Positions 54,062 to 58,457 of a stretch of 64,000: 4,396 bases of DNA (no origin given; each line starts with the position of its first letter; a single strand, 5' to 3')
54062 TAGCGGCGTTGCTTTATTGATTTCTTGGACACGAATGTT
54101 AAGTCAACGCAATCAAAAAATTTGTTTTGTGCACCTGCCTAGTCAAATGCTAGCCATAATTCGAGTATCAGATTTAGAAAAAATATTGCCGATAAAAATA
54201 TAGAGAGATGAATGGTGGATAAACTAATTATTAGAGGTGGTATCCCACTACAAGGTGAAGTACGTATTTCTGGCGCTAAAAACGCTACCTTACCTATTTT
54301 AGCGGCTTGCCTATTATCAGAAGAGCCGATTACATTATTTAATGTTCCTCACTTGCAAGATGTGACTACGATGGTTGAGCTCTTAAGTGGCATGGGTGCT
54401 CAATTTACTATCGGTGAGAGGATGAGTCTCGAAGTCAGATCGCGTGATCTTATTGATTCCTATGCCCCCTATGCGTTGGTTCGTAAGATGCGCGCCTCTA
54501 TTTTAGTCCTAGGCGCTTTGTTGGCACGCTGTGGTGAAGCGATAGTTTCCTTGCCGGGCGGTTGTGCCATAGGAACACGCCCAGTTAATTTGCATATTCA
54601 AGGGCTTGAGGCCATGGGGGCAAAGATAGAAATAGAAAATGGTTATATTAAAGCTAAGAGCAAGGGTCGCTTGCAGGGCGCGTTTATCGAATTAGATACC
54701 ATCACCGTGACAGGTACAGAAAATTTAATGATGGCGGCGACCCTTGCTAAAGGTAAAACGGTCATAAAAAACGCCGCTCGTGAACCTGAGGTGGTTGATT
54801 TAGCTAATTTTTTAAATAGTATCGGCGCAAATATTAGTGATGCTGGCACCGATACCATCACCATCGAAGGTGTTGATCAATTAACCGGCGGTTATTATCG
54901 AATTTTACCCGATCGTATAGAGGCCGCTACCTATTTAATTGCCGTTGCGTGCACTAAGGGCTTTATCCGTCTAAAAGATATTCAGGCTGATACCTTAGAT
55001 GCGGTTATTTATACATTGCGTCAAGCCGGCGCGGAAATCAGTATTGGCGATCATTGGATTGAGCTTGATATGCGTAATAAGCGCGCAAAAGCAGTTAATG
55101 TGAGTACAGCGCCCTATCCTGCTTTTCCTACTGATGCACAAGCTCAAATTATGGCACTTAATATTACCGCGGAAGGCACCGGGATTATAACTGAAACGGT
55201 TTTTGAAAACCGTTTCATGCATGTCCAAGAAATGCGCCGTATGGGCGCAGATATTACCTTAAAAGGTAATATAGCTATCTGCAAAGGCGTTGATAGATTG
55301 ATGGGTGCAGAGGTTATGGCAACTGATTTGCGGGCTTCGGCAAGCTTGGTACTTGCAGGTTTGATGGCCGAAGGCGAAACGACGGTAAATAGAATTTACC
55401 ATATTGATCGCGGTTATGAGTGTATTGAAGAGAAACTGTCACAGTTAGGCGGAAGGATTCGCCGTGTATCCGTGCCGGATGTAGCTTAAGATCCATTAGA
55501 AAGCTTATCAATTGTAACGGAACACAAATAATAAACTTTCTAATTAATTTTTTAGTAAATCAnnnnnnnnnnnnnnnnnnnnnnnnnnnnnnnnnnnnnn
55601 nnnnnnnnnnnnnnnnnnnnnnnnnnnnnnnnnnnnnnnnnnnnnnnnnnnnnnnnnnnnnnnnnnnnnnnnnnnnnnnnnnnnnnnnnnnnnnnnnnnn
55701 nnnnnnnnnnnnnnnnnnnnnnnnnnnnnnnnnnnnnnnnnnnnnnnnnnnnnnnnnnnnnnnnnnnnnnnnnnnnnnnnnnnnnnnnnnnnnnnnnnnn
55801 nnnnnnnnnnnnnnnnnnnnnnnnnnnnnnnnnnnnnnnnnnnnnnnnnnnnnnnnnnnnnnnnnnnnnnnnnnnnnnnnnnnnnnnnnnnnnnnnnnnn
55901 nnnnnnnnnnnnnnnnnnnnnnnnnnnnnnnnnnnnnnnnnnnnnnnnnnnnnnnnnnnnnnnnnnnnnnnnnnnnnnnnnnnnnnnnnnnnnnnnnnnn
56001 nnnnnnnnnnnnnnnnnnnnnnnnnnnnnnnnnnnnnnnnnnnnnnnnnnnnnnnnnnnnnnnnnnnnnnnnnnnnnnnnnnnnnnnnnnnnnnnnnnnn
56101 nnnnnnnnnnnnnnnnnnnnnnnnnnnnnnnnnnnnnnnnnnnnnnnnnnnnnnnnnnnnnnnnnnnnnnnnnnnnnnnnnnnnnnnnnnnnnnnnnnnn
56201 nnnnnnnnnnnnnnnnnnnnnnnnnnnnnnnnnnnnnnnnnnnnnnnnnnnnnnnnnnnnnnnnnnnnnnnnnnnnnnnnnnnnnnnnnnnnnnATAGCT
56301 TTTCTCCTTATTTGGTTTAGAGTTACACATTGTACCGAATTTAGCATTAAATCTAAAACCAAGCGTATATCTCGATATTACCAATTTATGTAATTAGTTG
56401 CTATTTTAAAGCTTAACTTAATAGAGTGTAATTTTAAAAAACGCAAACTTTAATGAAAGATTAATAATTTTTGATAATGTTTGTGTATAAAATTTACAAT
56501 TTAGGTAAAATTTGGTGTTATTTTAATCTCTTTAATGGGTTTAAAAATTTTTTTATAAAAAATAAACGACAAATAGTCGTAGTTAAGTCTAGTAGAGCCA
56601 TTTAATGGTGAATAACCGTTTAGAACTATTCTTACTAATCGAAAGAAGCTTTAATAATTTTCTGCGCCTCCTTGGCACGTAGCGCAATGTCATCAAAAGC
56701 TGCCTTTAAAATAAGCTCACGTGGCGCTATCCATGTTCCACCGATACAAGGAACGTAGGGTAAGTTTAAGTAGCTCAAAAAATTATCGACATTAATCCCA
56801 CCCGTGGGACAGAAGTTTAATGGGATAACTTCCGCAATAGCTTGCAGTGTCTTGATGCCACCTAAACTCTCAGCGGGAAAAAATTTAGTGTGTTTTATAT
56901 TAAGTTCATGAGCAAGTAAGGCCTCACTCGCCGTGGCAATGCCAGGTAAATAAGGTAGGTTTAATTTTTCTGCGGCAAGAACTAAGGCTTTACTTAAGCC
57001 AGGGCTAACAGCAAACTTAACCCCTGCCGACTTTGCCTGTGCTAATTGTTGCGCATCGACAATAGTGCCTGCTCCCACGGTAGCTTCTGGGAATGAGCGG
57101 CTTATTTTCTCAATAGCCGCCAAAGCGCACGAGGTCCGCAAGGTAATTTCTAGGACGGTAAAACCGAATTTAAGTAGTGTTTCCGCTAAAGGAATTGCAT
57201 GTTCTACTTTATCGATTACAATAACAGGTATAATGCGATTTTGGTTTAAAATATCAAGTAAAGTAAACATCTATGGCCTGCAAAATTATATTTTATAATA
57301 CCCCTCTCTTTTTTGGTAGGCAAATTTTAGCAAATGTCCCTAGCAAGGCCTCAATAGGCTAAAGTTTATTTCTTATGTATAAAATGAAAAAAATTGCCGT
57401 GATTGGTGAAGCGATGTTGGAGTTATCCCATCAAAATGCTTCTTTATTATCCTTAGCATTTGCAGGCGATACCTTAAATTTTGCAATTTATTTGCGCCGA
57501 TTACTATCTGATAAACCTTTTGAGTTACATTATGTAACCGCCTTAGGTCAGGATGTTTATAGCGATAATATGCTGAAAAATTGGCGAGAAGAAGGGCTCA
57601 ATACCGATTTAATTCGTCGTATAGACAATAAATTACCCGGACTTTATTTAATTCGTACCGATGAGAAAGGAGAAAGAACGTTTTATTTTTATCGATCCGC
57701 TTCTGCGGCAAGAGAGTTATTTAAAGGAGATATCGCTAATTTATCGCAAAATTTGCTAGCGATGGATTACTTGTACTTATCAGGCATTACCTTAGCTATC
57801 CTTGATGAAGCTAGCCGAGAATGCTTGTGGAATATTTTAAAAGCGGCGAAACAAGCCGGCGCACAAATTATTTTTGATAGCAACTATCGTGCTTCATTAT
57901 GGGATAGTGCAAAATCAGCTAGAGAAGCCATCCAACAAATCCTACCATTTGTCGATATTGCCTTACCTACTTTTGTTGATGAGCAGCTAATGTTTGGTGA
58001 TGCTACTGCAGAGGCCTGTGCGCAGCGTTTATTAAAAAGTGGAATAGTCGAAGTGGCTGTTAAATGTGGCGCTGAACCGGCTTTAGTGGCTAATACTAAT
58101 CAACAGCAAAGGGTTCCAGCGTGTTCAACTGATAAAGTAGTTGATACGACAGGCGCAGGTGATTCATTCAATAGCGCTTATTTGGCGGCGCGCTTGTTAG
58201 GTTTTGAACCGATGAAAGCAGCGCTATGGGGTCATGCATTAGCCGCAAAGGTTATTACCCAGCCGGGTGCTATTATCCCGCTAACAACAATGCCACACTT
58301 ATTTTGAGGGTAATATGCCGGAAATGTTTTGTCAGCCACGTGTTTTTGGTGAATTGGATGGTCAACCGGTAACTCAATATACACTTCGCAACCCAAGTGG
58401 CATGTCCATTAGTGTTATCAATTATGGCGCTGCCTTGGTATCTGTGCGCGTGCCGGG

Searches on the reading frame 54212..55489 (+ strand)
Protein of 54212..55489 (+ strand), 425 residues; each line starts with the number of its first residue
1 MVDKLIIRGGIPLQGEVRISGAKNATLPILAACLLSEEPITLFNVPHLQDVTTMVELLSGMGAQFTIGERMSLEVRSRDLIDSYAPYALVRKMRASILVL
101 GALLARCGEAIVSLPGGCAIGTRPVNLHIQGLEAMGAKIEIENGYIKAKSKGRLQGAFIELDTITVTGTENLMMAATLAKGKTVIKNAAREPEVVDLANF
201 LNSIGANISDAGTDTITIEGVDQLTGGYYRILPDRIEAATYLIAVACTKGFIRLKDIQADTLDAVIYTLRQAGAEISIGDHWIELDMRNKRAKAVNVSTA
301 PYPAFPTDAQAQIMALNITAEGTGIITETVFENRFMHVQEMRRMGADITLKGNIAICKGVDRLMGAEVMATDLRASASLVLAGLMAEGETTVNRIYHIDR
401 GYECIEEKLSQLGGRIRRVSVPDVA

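Call 65: search_protein_families(library=ncbifam, proteins=[window:54212-55489:+], max_evalue=0.00001)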
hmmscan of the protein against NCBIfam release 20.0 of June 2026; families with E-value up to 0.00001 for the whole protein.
window:54212-55489:+ (425 aa): 5 families
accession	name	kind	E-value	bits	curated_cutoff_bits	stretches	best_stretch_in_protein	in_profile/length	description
NF006873.0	PRK09369.1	subfamily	8.1e-181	601.2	297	1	3-419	2-417/419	UDP-N-acetylglucosamine 1-carboxyvinyltransferase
TIGR01072.1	murA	equivalog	6.6e-175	581.8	392.7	1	3-418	2-416/416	UDP-N-acetylglucosamine 1-carboxyvinyltransferase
NF009470.0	PRK12830.1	equivalog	5.1e-142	473.5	552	1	3-419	2-415/417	UDP-N-acetylglucosamine 1-carboxyvinyltransferase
TIGR01356.1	aroA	equivalog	1.9e-22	79.7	287.25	1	15-402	1-402/415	3-phosphoshikimate 1-carboxyvinyltransferase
NF011381.1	PRK14806.1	equivalog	6.6e-12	44.5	902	1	15-280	314-582/733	bifunctional prephenate dehydrogenase/3-phosphoshikimate 1-carboxyvinyltransferase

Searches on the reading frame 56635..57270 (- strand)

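Call 65: search_protein_families(library=ncbifam, proteins=[window:56635-57270:-], max_evalue=0.00001)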
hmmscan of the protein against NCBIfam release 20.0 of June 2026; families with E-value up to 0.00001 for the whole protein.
window:56635-57270:- (211 aa): 8 families
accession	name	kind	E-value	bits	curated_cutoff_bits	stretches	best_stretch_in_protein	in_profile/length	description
NF004325.0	PRK05718.1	subfamily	1.5e-70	236.9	241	1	5-207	9-212/213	keto-hydroxyglutarate-aldolase/keto-deoxy-phosphogluconate aldolase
TIGR01182.1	eda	subfamily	7.4e-66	221.4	156.05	1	6-205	3-203/204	bifunctional 4-hydroxy-2-oxoglutarate aldolase/2-dehydro-3-deoxy-phosphogluconate aldolase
NF004673.0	PRK06015.1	equivalog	1.5e-60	204.6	320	1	4-204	8-209/212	2-dehydro-3-deoxy-phosphogluconate aldolase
NF041633.1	trifunc_aldol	exception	9.5e-35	120.1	700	1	5-208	3-219/580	KHG/KDPG aldolase/sugar kinase fusion protein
NF005673.0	PRK07455.1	equivalog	1.5e-34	119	232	1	5-206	7-209/213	bifunctional 4-hydroxy-2-oxoglutarate aldolase/2-dehydro-3-deoxy-phosphogluconate aldolase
NF006600.0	PRK09140.1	subfamily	3.6e-26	91.8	207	1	22-169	22-171/210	2-dehydro-3-deoxy-6-phosphogalactonate aldolase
NF005119.0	PRK06552.1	subfamily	1.5e-25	89.9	238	1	4-180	6-186/213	bifunctional 2-keto-4-hydroxyglutarate aldolase/2-keto-3-deoxy-6-phosphogluconate aldolase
NF005499.0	PRK07114.1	equivalog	3.9e-20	72.5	275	1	4-208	9-219/223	bifunctional 4-hydroxy-2-oxoglutarate aldolase/2-dehydro-3-deoxy-phosphogluconate aldolase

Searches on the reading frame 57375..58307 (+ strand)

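Call 65: search_protein_families(library=ncbifam, proteins=[window:57375-58307:+], max_evalue=0.00001)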
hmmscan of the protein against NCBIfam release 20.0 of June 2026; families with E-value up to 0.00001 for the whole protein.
window:57375-58307:+ (310 aa): 18 families
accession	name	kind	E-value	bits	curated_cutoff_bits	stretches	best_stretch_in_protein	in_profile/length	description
NF052444.1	DhDoxglucKinKdgK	equivalog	1.4e-110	369.5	400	1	5-307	1-303/303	2-dehydro-3-deoxygluconokinase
TIGR04382.1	myo_inos_iolC_N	equivalog_domain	1.4e-32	113.2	300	1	53-298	53-294/309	5-dehydro-2-deoxygluconokinase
NF041332.1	KDG_KDGal_kin_Halo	equivalog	2e-28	99.8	440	1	4-301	1-299/320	bifunctional 2-dehydro-3-deoxygluconokinase/2-dehydro-3-deoxygalactonokinase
NF006957.1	PRK09434.1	equivalog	7.8e-28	97.8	450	1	4-272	1-259/302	fructokinase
NF049991.1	TagKinase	equivalog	2e-27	95.9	420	1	54-301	61-303/321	tagatose kinase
NF040938.1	KDG_KDGal_kin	equivalog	3.4e-27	95.3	400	1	29-295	29-285/305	bifunctional 2-dehydro-3-deoxygluconokinase/2-dehydro-3-deoxygalactonokinase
NF041633.1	trifunc_aldol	exception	2.2e-23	82.6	700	1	4-211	241-447/580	KHG/KDPG aldolase/sugar kinase fusion protein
TIGR02152.1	D_ribokin_bact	equivalog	6.9e-23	81.4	299.65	1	26-299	31-286/298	ribokinase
NF008353.0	PRK11142.1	equivalog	1.1e-21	77.6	341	1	26-299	35-289/307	ribokinase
NF007321.0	PRK09813.1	equivalog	2.9e-11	43.4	247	1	157-299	132-260/261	fructoselysine 6-kinase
TIGR03828.1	pfkB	equivalog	2.2e-10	40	292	1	123-301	121-289/305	1-phosphofructokinase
TIGR03168.1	1-PFK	subfamily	3.4e-10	39.3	216.4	1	125-300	123-288/305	hexose kinase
NF041320.1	pfkB_Halo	equivalog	4.4e-10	39.5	400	1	212-302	196-285/302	1-phosphofructokinase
NF041164.1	NucKinThplmales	equivalog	1.6e-09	37.4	450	1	25-296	33-274/295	nucleoside kinase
NF041134.1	R1P_kin_Thcocales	equivalog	1.4e-06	28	500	0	221-303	192-275/291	ADP-dependent ribose-1-phosphate kinase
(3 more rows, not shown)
